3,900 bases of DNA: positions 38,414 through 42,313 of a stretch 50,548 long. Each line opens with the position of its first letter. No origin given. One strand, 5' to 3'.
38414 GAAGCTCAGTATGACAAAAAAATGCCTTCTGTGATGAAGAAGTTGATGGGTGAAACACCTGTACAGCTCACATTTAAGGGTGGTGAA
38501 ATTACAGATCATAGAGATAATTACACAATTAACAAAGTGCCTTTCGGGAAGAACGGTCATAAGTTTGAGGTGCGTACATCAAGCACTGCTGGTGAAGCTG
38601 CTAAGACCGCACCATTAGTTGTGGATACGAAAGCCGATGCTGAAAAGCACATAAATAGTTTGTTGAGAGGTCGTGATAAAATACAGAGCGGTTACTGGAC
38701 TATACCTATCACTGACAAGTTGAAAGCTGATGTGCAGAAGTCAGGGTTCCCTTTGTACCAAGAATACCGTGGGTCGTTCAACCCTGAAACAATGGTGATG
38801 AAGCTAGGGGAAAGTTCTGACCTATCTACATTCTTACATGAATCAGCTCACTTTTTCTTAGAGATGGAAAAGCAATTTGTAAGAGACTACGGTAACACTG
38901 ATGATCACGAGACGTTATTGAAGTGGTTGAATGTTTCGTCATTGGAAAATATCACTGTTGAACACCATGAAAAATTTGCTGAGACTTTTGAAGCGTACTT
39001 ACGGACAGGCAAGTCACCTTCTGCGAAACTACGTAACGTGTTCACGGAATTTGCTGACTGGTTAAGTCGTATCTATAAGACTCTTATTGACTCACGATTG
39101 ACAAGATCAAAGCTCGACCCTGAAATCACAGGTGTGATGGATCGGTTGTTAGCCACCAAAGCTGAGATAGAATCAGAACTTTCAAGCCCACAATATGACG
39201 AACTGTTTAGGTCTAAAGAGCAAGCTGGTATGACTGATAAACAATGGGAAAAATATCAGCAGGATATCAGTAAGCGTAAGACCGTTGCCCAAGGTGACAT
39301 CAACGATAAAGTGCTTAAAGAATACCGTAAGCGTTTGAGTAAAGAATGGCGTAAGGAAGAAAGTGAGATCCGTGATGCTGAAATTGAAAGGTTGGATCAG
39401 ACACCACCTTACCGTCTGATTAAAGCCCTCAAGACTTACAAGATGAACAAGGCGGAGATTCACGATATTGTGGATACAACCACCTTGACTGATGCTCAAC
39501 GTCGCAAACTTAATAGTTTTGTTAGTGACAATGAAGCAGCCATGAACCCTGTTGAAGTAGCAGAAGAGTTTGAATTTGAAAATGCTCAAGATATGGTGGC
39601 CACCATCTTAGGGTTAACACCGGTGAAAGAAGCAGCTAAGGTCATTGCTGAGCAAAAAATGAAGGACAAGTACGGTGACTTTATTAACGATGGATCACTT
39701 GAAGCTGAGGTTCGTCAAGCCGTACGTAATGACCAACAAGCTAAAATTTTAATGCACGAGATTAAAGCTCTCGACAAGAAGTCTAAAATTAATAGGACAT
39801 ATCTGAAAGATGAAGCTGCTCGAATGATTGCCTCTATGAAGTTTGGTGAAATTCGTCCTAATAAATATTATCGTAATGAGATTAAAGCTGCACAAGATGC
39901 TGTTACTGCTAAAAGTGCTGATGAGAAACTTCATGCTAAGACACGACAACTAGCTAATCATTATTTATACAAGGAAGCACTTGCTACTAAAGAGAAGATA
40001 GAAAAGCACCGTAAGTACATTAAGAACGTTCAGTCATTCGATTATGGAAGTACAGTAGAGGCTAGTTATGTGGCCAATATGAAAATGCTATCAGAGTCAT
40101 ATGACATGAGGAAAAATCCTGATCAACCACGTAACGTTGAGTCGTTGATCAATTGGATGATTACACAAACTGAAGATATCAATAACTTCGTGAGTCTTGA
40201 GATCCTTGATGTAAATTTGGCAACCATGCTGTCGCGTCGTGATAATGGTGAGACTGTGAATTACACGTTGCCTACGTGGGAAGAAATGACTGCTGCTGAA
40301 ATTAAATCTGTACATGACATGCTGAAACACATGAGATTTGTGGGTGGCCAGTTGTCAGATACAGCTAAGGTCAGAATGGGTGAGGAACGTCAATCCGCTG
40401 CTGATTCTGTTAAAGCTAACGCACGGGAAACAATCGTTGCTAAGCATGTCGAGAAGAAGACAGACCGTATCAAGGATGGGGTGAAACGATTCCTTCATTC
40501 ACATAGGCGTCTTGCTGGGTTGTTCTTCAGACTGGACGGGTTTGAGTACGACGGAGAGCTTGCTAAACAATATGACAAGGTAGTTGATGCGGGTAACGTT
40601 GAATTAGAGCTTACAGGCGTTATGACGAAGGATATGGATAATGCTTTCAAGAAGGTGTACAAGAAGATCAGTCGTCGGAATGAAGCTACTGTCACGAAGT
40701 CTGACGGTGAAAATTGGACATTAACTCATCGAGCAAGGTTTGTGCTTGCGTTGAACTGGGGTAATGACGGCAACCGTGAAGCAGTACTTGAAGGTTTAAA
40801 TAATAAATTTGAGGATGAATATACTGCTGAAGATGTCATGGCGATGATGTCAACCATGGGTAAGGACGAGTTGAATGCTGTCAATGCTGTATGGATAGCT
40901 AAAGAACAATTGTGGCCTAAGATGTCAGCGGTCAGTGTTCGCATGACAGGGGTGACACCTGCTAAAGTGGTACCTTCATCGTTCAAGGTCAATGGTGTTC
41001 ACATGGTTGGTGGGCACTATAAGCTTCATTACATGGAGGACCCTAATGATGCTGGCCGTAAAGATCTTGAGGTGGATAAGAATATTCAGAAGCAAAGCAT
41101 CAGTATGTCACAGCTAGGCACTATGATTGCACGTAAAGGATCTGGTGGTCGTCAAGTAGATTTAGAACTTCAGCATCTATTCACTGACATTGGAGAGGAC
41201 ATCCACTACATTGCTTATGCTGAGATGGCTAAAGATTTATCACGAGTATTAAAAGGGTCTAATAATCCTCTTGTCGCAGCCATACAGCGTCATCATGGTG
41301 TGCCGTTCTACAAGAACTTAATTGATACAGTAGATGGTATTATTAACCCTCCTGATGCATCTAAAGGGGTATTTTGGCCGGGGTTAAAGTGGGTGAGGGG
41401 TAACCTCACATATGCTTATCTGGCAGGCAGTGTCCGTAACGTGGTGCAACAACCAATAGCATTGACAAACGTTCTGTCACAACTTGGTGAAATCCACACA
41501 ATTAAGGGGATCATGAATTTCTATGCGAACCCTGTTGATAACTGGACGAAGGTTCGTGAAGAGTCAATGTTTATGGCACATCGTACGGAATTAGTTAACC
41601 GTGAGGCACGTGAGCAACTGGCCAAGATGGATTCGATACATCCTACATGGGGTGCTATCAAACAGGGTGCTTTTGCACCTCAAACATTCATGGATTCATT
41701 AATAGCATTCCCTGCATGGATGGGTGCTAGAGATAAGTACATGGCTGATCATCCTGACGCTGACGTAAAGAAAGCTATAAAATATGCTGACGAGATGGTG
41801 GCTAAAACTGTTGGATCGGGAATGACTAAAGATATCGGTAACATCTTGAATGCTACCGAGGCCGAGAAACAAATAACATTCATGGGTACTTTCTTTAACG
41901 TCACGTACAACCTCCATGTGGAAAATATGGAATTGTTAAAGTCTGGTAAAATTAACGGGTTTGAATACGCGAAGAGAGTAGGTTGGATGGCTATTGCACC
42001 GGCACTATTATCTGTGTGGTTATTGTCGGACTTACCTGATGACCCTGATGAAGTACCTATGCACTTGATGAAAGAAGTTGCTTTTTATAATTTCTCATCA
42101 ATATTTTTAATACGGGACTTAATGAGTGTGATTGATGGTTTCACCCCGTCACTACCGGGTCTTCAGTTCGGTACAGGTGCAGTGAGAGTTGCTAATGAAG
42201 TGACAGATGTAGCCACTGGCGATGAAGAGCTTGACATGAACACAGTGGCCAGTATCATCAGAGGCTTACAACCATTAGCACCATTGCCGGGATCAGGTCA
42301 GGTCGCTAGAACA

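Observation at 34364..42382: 8-kb gene for a 2,672-aa polyvalent virion protein stacking at least four enzyme-like modules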

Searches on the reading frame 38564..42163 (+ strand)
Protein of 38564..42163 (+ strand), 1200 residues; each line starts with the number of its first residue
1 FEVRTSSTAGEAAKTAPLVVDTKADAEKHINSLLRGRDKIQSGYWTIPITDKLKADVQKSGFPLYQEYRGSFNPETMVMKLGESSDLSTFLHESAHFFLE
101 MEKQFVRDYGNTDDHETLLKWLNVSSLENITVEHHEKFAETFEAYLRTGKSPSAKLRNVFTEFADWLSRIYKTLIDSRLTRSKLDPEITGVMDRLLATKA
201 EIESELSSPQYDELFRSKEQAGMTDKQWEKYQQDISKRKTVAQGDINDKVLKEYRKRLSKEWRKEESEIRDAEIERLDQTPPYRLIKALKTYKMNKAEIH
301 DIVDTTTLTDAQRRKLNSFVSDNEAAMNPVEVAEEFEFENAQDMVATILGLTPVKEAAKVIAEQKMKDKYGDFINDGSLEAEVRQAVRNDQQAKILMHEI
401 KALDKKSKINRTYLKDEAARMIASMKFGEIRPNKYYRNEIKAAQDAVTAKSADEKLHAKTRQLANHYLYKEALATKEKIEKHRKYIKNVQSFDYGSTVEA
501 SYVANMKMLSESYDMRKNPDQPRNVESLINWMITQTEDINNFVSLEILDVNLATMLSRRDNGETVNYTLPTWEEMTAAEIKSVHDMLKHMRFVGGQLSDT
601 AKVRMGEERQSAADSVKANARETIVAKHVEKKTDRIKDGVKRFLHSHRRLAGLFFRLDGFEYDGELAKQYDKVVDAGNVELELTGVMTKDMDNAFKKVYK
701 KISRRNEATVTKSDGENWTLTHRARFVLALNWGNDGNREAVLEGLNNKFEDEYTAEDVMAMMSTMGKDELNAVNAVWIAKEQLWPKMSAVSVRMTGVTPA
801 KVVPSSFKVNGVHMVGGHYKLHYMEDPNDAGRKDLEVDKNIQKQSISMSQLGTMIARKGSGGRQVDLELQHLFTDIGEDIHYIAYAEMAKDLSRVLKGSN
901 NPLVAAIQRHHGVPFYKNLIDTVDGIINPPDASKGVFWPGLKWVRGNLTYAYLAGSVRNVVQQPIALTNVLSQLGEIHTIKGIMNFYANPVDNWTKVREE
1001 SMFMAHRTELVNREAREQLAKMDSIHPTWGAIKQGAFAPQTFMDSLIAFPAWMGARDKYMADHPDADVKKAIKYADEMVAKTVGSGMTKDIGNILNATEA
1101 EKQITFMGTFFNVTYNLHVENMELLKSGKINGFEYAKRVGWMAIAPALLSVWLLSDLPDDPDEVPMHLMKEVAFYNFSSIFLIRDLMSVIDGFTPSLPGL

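Call 66: predict_structure(alignment_id=A5)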
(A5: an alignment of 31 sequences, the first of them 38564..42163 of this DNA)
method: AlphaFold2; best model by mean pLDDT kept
length: 1200 residues; sequences in the alignment: 31
mean_pLDDT: 74.5   pTM: 0.58
mean pLDDT of the five models: 74.5, 74.0, 69.5, 67.8, 67.3
residues with pLDDT >= 90: 192; 70-90: 643; 50-70: 210; < 50: 155
segments of 3 or more residues with pLDDT < 50: 1-49, 61-66, 151-157, 172-181, 374-377, 539-541, 628-630, 830-859, 932-937, 1014-1032, 1192-1200
pLDDT, mean of each block of 10 residues (from residue 1): 24 26 25 25 36 65 49 78 67 82 76 79 83 82 66 48 54 44 58 55 65 81 86 85 72 61 79 88 89 89 80 87 88 88 88 83 70 52 79 90 83 89 90 91 88 89 93 90 87 79 85 68 68 65 70 84 71 88 92 86 87 90 63 65 80 89 88 90 82 78 79 87 90 89 78 88 93 90 85 69 88 89 64 38 40 44 77 80 87 80 90 87 76 47 55 63 79 89 90 90 82 49 44 60 85 93 88 91 79 60 53 82 86 85 80 78 82 73 60 40
secondary structure, 60 per line:
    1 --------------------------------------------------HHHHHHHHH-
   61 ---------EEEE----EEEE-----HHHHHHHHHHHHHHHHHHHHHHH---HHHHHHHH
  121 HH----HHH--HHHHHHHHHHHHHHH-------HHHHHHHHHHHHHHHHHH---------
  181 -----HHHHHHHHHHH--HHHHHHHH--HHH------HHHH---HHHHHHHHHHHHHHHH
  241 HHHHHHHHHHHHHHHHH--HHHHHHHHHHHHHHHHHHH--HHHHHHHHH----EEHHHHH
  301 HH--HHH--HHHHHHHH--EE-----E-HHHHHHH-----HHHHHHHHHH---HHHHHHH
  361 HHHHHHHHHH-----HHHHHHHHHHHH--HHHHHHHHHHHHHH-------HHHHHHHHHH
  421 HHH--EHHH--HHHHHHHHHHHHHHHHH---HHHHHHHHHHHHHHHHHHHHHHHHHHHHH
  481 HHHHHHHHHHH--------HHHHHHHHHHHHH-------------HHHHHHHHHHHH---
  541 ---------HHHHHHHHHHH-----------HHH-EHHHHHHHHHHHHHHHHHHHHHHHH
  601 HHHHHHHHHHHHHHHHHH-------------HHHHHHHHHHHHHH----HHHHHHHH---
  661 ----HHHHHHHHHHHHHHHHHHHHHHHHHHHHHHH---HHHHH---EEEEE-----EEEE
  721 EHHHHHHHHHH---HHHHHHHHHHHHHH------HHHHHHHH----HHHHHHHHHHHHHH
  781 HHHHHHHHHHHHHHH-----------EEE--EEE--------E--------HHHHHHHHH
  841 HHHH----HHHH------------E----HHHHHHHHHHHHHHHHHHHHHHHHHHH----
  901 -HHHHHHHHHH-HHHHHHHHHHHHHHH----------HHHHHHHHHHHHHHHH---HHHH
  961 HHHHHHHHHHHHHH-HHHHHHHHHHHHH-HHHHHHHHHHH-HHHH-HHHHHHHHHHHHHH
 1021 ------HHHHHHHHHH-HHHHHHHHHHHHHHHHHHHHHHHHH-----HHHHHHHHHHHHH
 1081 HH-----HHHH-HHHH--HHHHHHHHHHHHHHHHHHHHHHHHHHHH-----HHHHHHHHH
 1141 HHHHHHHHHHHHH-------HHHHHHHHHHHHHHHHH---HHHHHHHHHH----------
elements in order (helices of 4 or more, strands of 3 or more residues): H51-59 E70-73 E78-81 H87-109 H113-122 H132-146 H154-171 H186-196 H199-206 H218-221 H225-257 H260-278 H281-289 H296-302 H310-317 H329-335 H341-350 H354-370 H376-387 H390-403 H411-423 H432-448 H452-491 H500-512 H526-537 H550-560 H577-618 H632-645 H650-657 H665-695 H699-703 E707-711 E717-721 H722-731 H735-748 H755-762 H767-795 E807-809 E812-814 H832-844 H849-852 H870-896 H902-911 H913-927 H938-953 H957-974 H976-988 H990-1000 H1002-1005 H1007-1020 H1027-1036 H1038-1062 H1068-1082 H1088-1091 H1093-1096 H1099-1126 H1132-1153 H1161-1177 H1181-1190

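Call 69: fold_search(model_id=the predicted structure, library=pdb)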
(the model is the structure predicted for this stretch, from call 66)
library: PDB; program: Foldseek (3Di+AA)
matches with E <= 10: 174; with E <= 0.001: 0
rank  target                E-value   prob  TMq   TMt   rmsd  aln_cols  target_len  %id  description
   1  5jae_A                2.1e-01  0.13  0.07  0.13  30.5       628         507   10  LeuT in the outward-oriented, Na+-free return state, P21 form at pH 6.5 (released 2016-06-01)
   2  4mm4_B                2.6e-01  0.10  0.07  0.12  30.4       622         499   10  Crystal structure of LeuBAT (delta13 mutant) in complex with paroxetine (released 2013-10-16)
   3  3mpn                  2.9e-01  0.11  0.08  0.13  26.2       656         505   10  F177R1 mutant of LeuT (released 2010-12-01)
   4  9kxv_A                3.0e-01  0.08  0.06  0.11  26.7       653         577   10  Structure of human B0AT1-ACE2 complex with compound3 (released 2025-12-10)
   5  4hmk_A                3.3e-01  0.11  0.07  0.13  30.1       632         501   12  Crystal structure of LeuT-E290S with bound Br (released 2013-05-08)
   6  4mm4_A                4.0e-01  0.11  0.07  0.14  30.6       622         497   10  Crystal structure of LeuBAT (delta13 mutant) in complex with paroxetine (released 2013-10-16)
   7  9kxu_A                4.3e-01  0.06  0.07  0.10  27.4       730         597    9  Structure of human B0AT1-ACE2 complex with compound 2 (released 2025-12-10)
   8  7y75_B                5.2e-01  0.07  0.07  0.12  27.8       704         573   11  SIT1-ACE2-BA.2 RBD (released 2022-11-30)
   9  4hod                  5.6e-01  0.08  0.07  0.13  30.2       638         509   11  Crystal structure of LeuT-E290S with bound Cl (released 2013-05-08)
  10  5gpj_D                5.6e-01  0.04  0.06  0.08  33.8       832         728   11  Crystal Structure of Proton-Pumping Pyrophosphatase (released 2016-12-28)
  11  8i91_B                6.1e-01  0.06  0.07  0.11  28.4       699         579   10  ACE2-SIT1 complex bound with proline (released 2023-09-27)
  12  8f0s_A                6.1e-01  0.05  0.07  0.08  37.5      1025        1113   11  Structure of VSD4-NaV1.7-NaVPas channel chimera bound to the hybrid inhibitor GNE-9296 (released 2023-04-12)
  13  9qe0_A                6.1e-01  0.03  0.06  0.05  83.9      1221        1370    8  Neobacillus vireti Wadjet-II JetABC dimer (released 2025-06-25)
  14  6afu_A                7.1e-01  0.03  0.06  0.08  35.8       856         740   12  Proton pyrophosphatase-L555M mutant (released 2019-04-10)
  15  6ujn                  7.4e-01  0.04  0.06  0.06  44.3       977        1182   10  P-glycoprotein mutant-C952A-with BDE100 (released 2020-05-27)
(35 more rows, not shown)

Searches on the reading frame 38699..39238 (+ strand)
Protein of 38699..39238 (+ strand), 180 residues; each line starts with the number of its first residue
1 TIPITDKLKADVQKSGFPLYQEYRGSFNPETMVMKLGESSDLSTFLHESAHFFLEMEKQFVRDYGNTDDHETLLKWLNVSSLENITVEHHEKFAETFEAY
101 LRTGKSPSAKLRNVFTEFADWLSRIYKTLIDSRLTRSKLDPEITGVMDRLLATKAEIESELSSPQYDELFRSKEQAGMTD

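Call 72: search_solved_structures(query=A6, max_evalue=10, show_alignments=3)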
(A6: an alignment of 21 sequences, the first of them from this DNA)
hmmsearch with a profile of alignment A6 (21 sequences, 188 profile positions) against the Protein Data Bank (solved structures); distinct sequences matched with E-value up to 10: 12.
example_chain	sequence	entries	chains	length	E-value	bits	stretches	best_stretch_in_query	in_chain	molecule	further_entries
9i38_A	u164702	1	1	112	0.012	18.4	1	88-165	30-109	m4D2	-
2l0r_A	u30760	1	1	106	0.051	16.4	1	42-110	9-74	Lethal factor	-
4pkq_A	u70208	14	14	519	0.093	15.6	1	36-109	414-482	Lethal factor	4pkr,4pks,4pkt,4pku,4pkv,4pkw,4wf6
4dv8_A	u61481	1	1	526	0.096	15.5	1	36-109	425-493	Lethal factor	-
1yqy_A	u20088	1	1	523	0.096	15.5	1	36-109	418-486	Lethal factor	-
2cqe_A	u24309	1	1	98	0.43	13.4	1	144-184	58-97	KIAA1064 protein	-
8brt_A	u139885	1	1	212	0.51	13.2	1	91-128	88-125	Penicillin G acylase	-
6nvx_A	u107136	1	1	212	0.52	13.1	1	91-128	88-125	penicillin G acylase, alpha-subunit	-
8brq_A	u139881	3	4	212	0.53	13.1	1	91-128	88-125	Penicillin G acylase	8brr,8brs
6rd4_4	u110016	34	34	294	0.78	12.6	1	120-184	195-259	Mitochondrial ATP synthase associated protein ASA4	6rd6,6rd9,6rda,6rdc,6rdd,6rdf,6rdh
6ywn_A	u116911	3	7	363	1.2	11.9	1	137-179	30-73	CutA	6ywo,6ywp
6mdw_A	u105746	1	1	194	1.9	11.3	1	25-87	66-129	SprT-like domain-containing protein Spartan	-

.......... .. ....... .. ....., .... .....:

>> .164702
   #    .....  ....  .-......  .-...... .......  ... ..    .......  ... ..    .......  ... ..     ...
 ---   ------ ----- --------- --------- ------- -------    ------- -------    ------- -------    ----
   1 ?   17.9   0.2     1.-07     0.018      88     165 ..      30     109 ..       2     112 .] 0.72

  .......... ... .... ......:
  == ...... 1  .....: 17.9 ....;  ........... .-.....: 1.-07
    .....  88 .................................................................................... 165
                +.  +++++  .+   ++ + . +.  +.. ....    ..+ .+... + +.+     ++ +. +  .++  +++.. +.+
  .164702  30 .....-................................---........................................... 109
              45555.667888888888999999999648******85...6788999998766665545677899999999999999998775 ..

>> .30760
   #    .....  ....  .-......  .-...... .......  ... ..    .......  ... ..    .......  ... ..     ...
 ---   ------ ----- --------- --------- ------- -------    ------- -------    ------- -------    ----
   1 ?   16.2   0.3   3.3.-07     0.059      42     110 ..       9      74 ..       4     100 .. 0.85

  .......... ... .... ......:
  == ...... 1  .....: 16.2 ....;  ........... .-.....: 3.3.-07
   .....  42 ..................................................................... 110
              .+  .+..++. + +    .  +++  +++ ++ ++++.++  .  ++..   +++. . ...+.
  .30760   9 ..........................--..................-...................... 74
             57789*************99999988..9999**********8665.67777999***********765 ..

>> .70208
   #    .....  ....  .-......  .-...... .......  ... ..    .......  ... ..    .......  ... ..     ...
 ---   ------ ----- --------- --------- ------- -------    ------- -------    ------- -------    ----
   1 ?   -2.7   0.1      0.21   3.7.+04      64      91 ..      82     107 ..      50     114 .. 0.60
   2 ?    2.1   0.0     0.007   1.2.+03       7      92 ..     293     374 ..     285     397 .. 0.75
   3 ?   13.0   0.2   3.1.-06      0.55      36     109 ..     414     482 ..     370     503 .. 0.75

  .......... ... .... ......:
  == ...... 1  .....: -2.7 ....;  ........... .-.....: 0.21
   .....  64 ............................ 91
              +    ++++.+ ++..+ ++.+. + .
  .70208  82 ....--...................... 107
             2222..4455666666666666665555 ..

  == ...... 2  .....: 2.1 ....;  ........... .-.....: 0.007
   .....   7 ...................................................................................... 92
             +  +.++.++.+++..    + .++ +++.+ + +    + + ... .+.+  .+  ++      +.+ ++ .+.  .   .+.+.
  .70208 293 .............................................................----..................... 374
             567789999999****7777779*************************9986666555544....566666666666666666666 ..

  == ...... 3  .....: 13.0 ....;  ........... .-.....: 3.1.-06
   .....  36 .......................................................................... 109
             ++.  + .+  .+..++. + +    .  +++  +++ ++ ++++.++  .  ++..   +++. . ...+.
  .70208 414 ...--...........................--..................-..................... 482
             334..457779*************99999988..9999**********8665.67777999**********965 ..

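Call 73: search_protein_families(library=pfam, alignment_id=A6, max_evalue=10)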
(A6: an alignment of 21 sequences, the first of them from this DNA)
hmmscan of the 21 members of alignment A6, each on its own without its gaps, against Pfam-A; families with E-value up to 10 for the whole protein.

A. member 1, seq(180 aa): 1 family
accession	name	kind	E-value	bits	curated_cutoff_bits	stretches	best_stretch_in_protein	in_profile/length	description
PF10374.15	EST1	-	0.15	12.9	25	1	40-90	43-83/135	Telomerase activating protein Est1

B. families by the number of members that match (of 21 scanned): 21 families
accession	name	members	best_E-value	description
PF07739.18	TipAS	2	0.015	TipAS antibiotic-recognition domain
PF00505.25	HMG_box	2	0.018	HMG (high mobility group) box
PF20573.4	DUF6782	1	0.0057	Putative metallopeptidase family (DUF6782)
PF25375.1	Lin-15B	1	0.016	Lin-15B-like domain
PF24372.1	DUF7528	1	0.019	Family of unknown function (DUF7528)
PF20716.2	ATPTG10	1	0.047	ATPTG10-like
PF13555.12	AAA_29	1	0.056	P-loop containing region of AAA domain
PF12703.12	ptaRNA1_toxin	1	0.062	Toxin of toxin-antitoxin type 1 system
PF18796.6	LPD1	1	0.077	Large polyvalent protein-associated domain 1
PF14361.12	RsbRD_N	1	0.087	RsbT co-antagonist protein rsbRD N-terminal domain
PF01432.26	Peptidase_M3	1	0.087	Peptidase family M3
PF01358.24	PARP_regulatory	1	0.092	Poly A polymerase regulatory subunit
PF16750.11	HK_sensor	1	0.1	Sensor domain of 2-component histidine kinase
PF06062.16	UPF0231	1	0.12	Uncharacterised protein family (UPF0231)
PF09278.17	MerR-DNA-bind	1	0.13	MerR, DNA binding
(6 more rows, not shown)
